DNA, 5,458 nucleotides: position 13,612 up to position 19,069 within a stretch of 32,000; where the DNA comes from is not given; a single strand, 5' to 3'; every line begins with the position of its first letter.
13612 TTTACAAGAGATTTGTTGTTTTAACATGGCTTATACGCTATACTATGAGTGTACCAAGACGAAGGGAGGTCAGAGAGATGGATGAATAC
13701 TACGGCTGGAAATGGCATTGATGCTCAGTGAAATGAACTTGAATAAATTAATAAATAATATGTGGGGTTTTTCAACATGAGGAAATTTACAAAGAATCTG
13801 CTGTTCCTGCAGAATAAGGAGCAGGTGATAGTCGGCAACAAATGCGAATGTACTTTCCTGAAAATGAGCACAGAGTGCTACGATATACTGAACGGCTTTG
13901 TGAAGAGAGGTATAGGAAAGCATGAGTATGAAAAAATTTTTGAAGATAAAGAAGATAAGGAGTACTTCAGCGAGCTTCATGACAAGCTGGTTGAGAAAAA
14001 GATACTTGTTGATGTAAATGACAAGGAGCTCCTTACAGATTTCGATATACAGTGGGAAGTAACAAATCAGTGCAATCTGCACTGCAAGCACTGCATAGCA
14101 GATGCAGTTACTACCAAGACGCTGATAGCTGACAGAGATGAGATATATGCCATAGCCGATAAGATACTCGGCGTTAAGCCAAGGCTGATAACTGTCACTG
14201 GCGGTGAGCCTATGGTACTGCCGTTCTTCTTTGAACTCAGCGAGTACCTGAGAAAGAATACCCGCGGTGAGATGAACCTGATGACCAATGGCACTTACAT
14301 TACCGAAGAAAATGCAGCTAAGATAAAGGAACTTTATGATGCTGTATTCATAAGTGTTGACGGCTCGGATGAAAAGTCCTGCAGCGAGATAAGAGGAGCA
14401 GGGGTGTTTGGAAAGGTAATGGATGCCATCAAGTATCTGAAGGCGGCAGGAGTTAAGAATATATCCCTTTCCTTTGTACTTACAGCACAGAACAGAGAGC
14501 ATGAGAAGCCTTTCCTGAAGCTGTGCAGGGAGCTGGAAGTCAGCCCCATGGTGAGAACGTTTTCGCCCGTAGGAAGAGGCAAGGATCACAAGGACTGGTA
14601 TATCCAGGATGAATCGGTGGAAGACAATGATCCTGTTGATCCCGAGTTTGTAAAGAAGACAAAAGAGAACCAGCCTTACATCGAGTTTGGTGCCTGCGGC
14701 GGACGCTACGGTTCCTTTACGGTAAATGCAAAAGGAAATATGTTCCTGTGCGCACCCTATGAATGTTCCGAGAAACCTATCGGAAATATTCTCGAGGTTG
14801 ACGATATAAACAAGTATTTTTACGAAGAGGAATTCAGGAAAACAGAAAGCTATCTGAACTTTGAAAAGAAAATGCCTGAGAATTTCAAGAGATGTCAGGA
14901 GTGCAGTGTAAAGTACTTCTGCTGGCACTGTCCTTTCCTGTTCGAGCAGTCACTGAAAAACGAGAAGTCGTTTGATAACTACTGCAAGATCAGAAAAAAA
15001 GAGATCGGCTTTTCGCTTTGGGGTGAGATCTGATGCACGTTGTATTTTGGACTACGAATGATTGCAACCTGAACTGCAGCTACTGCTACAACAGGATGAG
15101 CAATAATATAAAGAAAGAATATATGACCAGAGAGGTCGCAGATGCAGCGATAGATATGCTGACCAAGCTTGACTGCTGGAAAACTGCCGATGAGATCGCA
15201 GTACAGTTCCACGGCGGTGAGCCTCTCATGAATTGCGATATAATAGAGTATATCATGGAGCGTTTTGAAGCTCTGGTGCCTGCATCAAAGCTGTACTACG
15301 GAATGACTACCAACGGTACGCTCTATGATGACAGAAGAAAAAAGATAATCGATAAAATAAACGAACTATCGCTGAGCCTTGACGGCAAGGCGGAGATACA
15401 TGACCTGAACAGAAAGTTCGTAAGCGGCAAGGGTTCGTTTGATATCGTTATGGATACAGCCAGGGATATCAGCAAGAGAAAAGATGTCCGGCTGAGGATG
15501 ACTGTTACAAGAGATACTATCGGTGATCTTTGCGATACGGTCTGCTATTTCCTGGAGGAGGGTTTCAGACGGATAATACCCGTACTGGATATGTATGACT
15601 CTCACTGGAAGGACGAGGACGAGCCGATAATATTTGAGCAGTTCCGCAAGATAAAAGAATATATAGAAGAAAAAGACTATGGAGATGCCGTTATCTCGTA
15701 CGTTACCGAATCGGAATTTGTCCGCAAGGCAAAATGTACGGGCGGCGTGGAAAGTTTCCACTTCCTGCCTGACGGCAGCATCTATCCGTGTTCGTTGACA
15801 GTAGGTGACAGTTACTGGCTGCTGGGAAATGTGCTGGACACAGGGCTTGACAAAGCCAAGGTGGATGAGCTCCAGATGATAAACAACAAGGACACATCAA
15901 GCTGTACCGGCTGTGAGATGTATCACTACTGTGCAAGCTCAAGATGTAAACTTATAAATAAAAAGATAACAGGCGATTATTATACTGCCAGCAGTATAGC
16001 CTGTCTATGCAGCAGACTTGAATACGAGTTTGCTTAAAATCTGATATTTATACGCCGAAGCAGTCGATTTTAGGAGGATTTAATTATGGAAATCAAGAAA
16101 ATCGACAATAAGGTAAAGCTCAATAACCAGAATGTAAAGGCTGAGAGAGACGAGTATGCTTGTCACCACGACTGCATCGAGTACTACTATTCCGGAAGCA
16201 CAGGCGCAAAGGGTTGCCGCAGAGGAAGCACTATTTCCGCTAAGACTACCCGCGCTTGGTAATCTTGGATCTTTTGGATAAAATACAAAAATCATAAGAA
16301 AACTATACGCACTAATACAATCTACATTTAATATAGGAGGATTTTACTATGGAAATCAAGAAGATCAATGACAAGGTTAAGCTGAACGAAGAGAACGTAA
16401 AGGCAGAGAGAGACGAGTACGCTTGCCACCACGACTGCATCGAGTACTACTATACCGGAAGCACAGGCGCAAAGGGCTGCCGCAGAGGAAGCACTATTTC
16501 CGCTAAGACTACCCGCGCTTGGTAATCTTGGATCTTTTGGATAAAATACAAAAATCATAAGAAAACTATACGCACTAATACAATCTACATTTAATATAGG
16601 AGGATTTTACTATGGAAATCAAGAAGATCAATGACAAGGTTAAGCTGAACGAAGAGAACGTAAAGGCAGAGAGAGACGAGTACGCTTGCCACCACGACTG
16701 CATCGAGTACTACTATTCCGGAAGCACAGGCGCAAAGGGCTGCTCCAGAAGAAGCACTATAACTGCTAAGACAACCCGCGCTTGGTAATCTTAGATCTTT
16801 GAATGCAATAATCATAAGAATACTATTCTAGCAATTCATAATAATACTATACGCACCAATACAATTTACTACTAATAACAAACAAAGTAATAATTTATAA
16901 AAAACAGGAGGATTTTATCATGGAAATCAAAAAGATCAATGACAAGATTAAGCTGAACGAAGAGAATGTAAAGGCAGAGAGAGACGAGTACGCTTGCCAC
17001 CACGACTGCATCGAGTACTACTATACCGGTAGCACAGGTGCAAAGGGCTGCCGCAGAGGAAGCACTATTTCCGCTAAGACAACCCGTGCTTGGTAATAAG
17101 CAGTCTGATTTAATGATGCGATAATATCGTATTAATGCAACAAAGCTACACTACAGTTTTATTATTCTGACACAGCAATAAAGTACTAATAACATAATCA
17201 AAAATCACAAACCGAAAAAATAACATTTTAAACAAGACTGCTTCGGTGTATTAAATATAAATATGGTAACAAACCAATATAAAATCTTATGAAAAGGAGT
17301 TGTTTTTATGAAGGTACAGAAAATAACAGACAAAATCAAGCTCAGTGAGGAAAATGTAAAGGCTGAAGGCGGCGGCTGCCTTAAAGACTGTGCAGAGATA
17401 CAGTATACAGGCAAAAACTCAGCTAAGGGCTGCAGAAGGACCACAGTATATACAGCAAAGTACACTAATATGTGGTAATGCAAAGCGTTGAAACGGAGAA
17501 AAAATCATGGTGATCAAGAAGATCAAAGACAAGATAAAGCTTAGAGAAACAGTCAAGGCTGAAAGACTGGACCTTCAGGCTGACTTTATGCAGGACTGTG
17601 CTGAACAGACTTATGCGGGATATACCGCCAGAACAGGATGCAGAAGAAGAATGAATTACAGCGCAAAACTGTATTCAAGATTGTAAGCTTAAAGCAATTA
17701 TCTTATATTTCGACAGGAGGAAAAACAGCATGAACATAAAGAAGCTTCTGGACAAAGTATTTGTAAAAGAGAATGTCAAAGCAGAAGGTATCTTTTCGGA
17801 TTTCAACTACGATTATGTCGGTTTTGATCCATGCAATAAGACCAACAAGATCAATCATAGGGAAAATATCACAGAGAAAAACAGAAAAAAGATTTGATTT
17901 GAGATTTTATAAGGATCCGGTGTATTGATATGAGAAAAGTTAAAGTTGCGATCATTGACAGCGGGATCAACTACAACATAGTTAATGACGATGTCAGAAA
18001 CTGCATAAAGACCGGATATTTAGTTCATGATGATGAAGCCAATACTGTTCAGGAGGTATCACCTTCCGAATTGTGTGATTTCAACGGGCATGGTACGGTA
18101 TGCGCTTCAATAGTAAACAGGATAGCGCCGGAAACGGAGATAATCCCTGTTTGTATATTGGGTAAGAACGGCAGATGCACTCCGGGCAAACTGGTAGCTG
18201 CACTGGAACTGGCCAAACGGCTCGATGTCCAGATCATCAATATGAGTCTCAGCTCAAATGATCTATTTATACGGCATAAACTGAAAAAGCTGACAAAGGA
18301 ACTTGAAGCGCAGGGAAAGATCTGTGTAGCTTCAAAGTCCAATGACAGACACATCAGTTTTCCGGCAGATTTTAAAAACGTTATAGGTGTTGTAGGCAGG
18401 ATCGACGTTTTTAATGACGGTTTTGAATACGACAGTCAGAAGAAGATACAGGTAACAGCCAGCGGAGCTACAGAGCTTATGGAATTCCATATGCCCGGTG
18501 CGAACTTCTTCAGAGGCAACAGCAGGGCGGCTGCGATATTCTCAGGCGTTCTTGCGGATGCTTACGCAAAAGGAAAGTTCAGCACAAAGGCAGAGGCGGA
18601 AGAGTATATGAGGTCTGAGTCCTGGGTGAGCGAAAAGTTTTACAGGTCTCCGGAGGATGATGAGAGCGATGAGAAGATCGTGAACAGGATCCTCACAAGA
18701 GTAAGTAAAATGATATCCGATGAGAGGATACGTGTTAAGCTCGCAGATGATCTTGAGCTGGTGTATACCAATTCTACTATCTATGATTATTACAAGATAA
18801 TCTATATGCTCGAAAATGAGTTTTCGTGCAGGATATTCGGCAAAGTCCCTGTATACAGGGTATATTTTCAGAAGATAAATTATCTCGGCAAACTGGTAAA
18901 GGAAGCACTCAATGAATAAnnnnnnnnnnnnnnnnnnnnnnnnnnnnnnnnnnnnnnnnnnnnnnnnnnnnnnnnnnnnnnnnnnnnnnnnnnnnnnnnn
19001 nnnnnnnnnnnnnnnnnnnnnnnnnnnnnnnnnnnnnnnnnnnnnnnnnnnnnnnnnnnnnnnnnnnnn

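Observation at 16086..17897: Seven precursor genes invisible in the ORF track; the track shows only their antisense shadows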

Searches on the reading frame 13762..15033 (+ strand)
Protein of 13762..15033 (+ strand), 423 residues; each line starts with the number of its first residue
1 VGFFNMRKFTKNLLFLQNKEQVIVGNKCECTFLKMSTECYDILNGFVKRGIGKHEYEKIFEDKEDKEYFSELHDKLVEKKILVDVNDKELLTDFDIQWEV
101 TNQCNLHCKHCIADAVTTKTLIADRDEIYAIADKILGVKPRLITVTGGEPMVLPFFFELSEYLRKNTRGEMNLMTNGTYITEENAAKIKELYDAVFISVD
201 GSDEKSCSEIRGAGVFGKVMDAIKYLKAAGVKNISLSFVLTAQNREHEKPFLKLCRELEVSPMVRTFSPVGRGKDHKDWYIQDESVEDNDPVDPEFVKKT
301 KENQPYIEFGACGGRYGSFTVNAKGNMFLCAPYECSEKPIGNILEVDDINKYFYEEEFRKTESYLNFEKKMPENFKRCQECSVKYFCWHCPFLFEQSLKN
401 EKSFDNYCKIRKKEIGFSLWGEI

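Call 5: search_protein_families(library=pfam, proteins=[window:13762-15033:+], max_evalue=0.01)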
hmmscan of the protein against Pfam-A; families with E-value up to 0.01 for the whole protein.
window:13762-15033:+ (423 aa): 3 families
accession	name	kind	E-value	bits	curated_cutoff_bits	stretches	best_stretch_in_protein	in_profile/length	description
PF04055.27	Radical_SAM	-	1.2e-22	81.3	29.5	1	99-252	2-163/166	Radical SAM superfamily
PF13353.11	Fer4_12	-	1.1e-06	29.4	22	1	102-206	13-120/137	4Fe-4S single cluster domain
PF13186.11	SPASM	-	0.00072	20.2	21.5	1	312-381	1-66/67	Iron-sulfur cluster-binding domain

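Call 9: search_protein_families(library=ncbifam, proteins=[window:13762-15033:+], max_evalue=1)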
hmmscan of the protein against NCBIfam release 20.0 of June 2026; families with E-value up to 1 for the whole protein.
window:13762-15033:+ (423 aa): 67 families (the best 25 are shown)
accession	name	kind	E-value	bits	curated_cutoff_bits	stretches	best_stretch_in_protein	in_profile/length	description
TIGR03962.1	mycofact_rSAM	equivalog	9.1e-27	94.1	265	1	95-276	13-194/339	mycofactocin radical SAM maturase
NF045574.1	sacti_mat_StsB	exception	1.2e-26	93.6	625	1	95-422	97-428/466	StsB family radical SAM/SPASM domain sactipeptide maturase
TIGR04545.1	rSAM_ahbD_hemeb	equivalog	4e-26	92.3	500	1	96-287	2-195/339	heme b synthase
TIGR04051.1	rSAM_NirJ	equivalog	3.1e-24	85.6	515.45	1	97-278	5-187/354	heme d1 biosynthesis radical SAM protein NirJ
TIGR04317.1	W_rSAM_matur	equivalog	1.4e-19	70.4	380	1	98-285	8-200/349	tungsten cofactor oxidoreductase radical SAM maturase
TIGR02666.1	moaA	equivalog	2.1e-19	69.7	284.05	1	100-276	16-201/336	GTP 3',8-cyclase MoaA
TIGR04054.1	rSAM_NirJ1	equivalog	7.1e-19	67.7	650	1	96-261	38-203/387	putative heme d1 biosynthesis radical SAM protein NirJ1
TIGR04053.2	TIGR04053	equivalog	1.4e-18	67.3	395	1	95-278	9-197/366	TIGR04053 family radical SAM/SPASM domain-containing protein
TIGR04055.1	rSAM_NirJ2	equivalog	3.2e-18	66.3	500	1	96-284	2-191/326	putative heme d1 biosynthesis radical SAM protein NirJ2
TIGR04133.1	rSAM_w_lipo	hypoth_equivalog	6.3e-18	64.8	425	1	95-331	25-262/350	TIGR04133 family radical SAM/SPASM protein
TIGR04340.1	rSAM_ACGX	hypoth_equivalog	1.2e-17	64.2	400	2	94-242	3-157/341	radical SAM/SPASM domain protein, ACGX system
NF050035.1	rSAM_WgK_link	exception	2e-17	63.2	650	1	97-276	12-193/367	radical SAM/SPASM peptide maturase WgkB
TIGR04546.1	rSAM_ahbC_deAc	equivalog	2.2e-17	63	650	1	96-267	41-211/390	12,18-didecarboxysiroheme deacetylase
TIGR02668.1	moaA_archaeal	equivalog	1.8e-16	60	325.25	1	96-288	12-208/303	GTP 3',8-cyclase MoaA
TIGR04082.1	rSAM_for_selen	equivalog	2.6e-16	59.4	350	1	94-274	199-378/516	thio(seleno)oxazole modification radical SAM maturase SbtM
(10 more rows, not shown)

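Call 27: search_solved_structures(query=window:13762-15030:+, max_evalue=0.001)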
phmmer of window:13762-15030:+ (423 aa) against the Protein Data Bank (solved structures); distinct sequences matched with E-value up to 0.001: 6.
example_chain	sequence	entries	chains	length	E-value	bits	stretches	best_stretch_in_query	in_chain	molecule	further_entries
6efn_A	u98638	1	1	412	6.5e-07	31.9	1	98-255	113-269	Sporulation killing factor maturation protein SkfB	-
9dfu_A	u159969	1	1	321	2.1e-05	26.9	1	95-246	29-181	Radical SAM core domain-containing protein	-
1tv7_A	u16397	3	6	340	3e-05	26.4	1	93-320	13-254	Molybdenum cofactor biosynthesis protein A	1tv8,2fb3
7tol_A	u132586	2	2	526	4.4e-05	25.9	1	98-238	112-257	glycerol dibiphytanyl glycerol tetraether - macrocyclic archaeol synthase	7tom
9dfn_A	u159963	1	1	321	4.6e-05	25.8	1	96-246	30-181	Radical SAM core domain-containing protein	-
2fb2_A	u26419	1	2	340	4.9e-05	25.7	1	94-319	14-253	Molybdenum cofactor biosynthesis protein A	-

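Call 54: find_homologous_proteins(query=window:13777-15030:+, max_evalue=1e-10)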
Query window:13777-15030:+ (418 aa): 87 proteins with E <= 1e-10 among 3268 candidates.
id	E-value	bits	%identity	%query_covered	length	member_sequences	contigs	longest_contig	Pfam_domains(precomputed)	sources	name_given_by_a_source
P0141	1.9e-270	915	94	100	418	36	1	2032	PF04055.28,PF13353.12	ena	-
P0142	8.5e-263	890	90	100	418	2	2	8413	PF04055.28,PF13353.12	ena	-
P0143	3.0e-226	769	78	100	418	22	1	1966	PF04055.28,PF13353.12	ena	-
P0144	8.6e-180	616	62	100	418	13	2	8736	PF04055.28,PF13353.12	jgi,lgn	jgi:radical SAM protein with 4Fe4S-binding SPASM domain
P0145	2.0e-165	569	55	100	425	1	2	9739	PF13186.12,PF04055.28,PF13353.12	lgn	-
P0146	2.5e-156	539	64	84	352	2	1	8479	PF04055.28,PF13353.12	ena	-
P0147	1.1e-150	520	51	100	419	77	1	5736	PF04055.28,PF13353.12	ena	-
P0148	1.3e-144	500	50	100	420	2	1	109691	PF04055.28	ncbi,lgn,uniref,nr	ncbi:radical SAM protein [Butyrivibrio sp. MC2013]|uniref:radical SAM protein n=1 Tax=Butyrivibrio s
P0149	7.2e-130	452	49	100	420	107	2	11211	PF04055.28,PF13353.12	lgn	-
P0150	1.5e-94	336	50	70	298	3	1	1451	PF04055.28,PF13353.12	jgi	jgi:radical SAM protein with 4Fe4S-binding SPASM domain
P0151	2.7e-73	266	35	99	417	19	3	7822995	PF13186.12,PF04055.28,PF13353.12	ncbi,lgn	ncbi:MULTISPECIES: radical SAM/SPASM domain-containing protein [unclassified Paenibacillus]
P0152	3.1e-71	259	34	99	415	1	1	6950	PF13186.12,PF04055.28,PF13353.12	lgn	-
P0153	7.7e-62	228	32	99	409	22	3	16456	PF13186.12,PF04055.28,PF13353.12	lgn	-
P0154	6.9e-58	215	31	100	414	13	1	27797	PF13186.12,PF04055.28,PF13353.12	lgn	-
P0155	8.4e-58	214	33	97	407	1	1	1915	PF13186.12,PF04055.28,PF13353.12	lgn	-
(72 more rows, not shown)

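Call 55: find_encoding_contigs(protein=P0151, flank=7000, max_places=2)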
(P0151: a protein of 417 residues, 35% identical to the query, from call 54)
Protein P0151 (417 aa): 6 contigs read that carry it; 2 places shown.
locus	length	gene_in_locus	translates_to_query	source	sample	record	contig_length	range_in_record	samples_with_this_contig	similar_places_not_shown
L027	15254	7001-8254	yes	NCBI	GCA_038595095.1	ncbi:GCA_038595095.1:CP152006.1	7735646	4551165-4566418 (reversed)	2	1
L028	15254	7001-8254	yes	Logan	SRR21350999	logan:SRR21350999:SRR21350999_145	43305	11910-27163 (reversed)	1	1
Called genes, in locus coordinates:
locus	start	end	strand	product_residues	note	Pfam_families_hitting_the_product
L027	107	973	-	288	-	PF03807:F420_oxidored, PF14748:P5CR_dimer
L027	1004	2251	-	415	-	PF00171:Aldedh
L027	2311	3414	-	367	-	PF00696:AA_kinase, PF01472:PUA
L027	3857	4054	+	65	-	-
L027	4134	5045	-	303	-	PF00126:HTH_1, PF03466:LysR_substrate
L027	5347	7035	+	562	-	PF00664:ABC_membrane, PF00005:ABC_tran, PF13304:AAA_21 (faint), PF02463:SMC_N (weak)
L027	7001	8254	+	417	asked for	PF04055:Radical_SAM, PF13353:Fer4_12 (weak), PF13186:SPASM (weak)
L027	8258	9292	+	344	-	PF04055:Radical_SAM, PF13353:Fer4_12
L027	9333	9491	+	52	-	-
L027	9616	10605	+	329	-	PF00082:Peptidase_S8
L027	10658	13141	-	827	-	PF02687:FtsX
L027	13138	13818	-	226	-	PF00005:ABC_tran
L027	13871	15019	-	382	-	PF00512:HisKA, PF02518:HATPase_c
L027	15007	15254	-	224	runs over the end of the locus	PF00072:Response_reg, PF00486:Trans_reg_C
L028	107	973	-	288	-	PF03807:F420_oxidored, PF14748:P5CR_dimer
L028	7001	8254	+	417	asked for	PF04055:Radical_SAM, PF13353:Fer4_12 (weak), PF13186:SPASM (weak)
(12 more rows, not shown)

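Call 56: find_encoding_contigs(protein=P0154, flank=7000, max_places=2)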
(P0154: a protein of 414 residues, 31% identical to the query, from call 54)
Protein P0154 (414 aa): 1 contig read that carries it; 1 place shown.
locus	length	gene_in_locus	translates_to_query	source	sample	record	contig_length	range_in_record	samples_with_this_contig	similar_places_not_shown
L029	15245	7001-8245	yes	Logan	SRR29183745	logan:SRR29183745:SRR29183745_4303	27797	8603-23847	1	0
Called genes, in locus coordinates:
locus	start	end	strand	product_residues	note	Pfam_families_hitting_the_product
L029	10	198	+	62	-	-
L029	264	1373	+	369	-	PF00712:DNA_pol3_beta, PF02767:DNA_pol3_beta_2, PF02768:DNA_pol3_beta_3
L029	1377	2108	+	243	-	-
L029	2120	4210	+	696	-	PF14284:PcfJ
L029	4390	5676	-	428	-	PF02518:HATPase_c (weak), PF14501:HATPase_c_5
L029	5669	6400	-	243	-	PF00072:Response_reg, PF04397:LytTR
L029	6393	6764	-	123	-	PF13560:HTH_31 (weak), PF12844:HTH_19 (weak), PF01381:HTH_3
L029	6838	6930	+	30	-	-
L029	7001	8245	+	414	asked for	PF13353:Fer4_12 (weak), PF04055:Radical_SAM, PF13186:SPASM (weak)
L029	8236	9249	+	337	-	PF13353:Fer4_12, PF04055:Radical_SAM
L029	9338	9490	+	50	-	-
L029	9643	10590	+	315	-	PF00082:Peptidase_S8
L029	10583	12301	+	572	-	PF00664:ABC_membrane, PF00005:ABC_tran, PF02463:SMC_N (weak)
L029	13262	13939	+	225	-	PF00072:Response_reg, PF00486:Trans_reg_C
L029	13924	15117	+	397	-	PF00512:HisKA, PF02518:HATPase_c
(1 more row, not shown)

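Call 67: predict_structure(alignment_id=A5)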
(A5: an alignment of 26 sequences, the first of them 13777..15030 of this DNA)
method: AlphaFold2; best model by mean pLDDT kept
length: 418 residues; sequences in the alignment: 26
mean_pLDDT: 87.1   pTM: 0.83
mean pLDDT of the five models: 87.1, 86.9, 85.8, 85.2, 83.0
residues with pLDDT >= 90: 247; 70-90: 129; 50-70: 32; < 50: 10
segments of 3 or more residues with pLDDT < 50: 278-287
pLDDT, mean of each block of 10 residues (from residue 1): 93 93 92 95 92 91 95 96 92 91 76 68 97 97 91 98 96 96 98 93 89 97 97 86 94 92 79 62 44 57 74 92 84 89 94 93 88 87 81 76 81 79
secondary structure, 60 per line:
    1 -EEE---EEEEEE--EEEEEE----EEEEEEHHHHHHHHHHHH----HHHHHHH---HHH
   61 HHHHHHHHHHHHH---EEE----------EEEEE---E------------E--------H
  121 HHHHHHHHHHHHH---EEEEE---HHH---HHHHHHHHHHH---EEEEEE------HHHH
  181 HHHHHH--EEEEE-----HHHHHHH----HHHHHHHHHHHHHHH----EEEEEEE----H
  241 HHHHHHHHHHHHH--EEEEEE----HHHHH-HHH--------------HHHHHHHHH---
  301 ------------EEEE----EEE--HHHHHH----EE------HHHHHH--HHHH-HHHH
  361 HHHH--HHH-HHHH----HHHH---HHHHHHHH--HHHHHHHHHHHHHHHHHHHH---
elements in order: E2-4 E8-13 E16-21 E26-31 H32-43 H48-54 H58-73 E77-79 E90-94 H120-133 E137-141 H151-161 E165-170 H177-186 E189-193 H199-205 H210-224 E229-235 H240-253 E256-261 H266-270 H289-297 E313-316 E321-323 H326-331 H344-349 H352-355 H357-364 H371-374 H379-382 H386-393 H396-415

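Call 71: fold_search(model_id=the predicted structure, library=pdb)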
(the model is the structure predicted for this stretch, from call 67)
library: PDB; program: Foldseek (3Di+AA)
matches with E <= 10: 1371; with E <= 0.001: 122
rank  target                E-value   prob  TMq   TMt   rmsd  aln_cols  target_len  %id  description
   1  5why_B                5.0e-15  1.00  0.52  0.52  10.7       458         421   16  Structural Insights into Thioether Bond Formation in the Biosynthesis of Sactipeptides (released 2017-07-26)
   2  5wgg_A                7.3e-14  1.00  0.51  0.49  11.4       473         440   16  Structural Insights into Thioether Bond Formation in the Biosynthesis of Sactipeptides (released 2017-07-26)
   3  6efn                  9.2e-14  1.00  0.48  0.52  10.5       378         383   18  Structure of a RiPP maturase, SkfB (released 2018-10-24)
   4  5why_A                1.2e-13  1.00  0.54  0.54  10.4       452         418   17  Structural Insights into Thioether Bond Formation in the Biosynthesis of Sactipeptides (released 2017-07-26)
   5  5v1q_A                1.1e-12  1.00  0.51  0.50  11.8       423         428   15  Crystal structure of Streptococcus suis SuiB (released 2017-08-30)
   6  5v1t_A                1.9e-12  1.00  0.52  0.50  12.9       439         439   14  Crystal structure of Streptococcus suis SuiB bound to precursor peptide SuiA (released 2017-08-30)
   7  5v1s_A                2.8e-12  1.00  0.52  0.52  12.2       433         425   15  Crystal structure of Streptococcus suis SuiB bound to S-adenosylmethionine (released 2017-08-30)
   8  5v1s_B                3.2e-12  1.00  0.49  0.48  12.2       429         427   16  Crystal structure of Streptococcus suis SuiB bound to S-adenosylmethionine (released 2017-08-30)
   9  8vpo                  4.7e-12  1.00  0.50  0.48  10.0       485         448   15  X-Ray Crystal Structure of TigE from Paramaledivibacter caminithermalis (released 2024-02-07)
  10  5v1q_B                5.0e-12  1.00  0.51  0.49  11.0       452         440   14  Crystal structure of Streptococcus suis SuiB (released 2017-08-30)
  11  4k37_A                5.3e-12  1.00  0.51  0.58   8.7       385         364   19  Native anSMEcpe with bound AdoMet (released 2013-05-08)
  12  4k39_B                1.2e-11  1.00  0.51  0.58   8.8       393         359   18  Native anSMEcpe with bound AdoMet and Cp18Cys peptide (released 2013-05-08)
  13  4k39_A                1.2e-11  1.00  0.50  0.57   8.7       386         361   19  Native anSMEcpe with bound AdoMet and Cp18Cys peptide (released 2013-05-08)
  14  4k36_B                2.1e-11  1.00  0.51  0.57   8.6       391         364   19  His6 tagged anSMEcpe with bound AdoMet (released 2013-05-08)
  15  4k37_B                2.2e-11  1.00  0.50  0.56   9.1       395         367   18  Native anSMEcpe with bound AdoMet (released 2013-05-08)
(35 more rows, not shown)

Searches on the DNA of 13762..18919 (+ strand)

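Call 47: search_dna_similar(query=window:13762-18919:+, collection=plasmids, mode=near, max_rows=10)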
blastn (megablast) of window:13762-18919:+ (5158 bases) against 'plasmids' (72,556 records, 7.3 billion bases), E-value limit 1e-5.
No match.
